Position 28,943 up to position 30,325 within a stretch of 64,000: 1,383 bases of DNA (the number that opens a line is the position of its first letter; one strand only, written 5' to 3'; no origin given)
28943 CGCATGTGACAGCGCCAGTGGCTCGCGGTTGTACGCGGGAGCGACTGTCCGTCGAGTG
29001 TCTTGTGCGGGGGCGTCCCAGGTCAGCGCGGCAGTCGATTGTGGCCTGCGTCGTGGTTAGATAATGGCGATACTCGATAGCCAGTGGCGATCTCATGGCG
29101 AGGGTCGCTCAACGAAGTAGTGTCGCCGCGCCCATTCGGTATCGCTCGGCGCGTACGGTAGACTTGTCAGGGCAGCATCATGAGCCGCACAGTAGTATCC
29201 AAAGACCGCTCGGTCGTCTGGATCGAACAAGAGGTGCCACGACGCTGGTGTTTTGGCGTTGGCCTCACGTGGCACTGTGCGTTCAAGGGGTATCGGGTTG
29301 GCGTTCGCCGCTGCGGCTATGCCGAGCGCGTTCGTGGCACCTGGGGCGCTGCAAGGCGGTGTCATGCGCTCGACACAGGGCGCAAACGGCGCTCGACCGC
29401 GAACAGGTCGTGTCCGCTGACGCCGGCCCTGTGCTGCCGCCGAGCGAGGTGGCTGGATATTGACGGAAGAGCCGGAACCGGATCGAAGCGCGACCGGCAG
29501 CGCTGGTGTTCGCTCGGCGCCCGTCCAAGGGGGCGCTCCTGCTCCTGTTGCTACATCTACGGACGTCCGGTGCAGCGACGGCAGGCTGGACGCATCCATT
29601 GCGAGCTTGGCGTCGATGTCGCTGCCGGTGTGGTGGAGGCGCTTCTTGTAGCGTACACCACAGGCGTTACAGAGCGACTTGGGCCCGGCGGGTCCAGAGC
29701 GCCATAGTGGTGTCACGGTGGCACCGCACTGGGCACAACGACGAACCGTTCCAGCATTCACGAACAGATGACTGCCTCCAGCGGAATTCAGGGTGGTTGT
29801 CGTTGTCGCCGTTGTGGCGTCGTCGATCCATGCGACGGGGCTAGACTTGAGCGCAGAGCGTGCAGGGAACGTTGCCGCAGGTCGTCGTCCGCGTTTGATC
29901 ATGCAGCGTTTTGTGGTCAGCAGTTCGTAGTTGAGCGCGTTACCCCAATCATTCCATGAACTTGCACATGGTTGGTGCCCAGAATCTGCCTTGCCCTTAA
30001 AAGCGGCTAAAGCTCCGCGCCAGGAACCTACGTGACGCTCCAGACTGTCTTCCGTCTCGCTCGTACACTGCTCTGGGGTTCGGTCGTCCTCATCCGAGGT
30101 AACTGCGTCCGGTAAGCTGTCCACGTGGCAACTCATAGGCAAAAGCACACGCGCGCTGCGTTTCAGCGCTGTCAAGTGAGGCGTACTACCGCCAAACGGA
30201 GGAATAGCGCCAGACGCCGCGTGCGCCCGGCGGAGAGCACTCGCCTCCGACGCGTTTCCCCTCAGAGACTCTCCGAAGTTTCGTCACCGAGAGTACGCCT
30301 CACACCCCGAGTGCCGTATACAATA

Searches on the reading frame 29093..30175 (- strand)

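Call 7: search_protein_families(library=pfam, proteins=[window:29093-30175:-], max_evalue=0.01)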
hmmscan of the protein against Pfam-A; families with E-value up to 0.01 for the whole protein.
window:29093-30175:- (360 aa): 2 families
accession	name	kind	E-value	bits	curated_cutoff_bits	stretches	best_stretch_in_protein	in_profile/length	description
PF00320.33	GATA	-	2.3e-16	59.5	26.8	1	147-180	1-34/36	GATA zinc finger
PF24458.1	DUF7573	-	0.0021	18.4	30.2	1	146-172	13-36/39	Domain of unknown function (DUF7573)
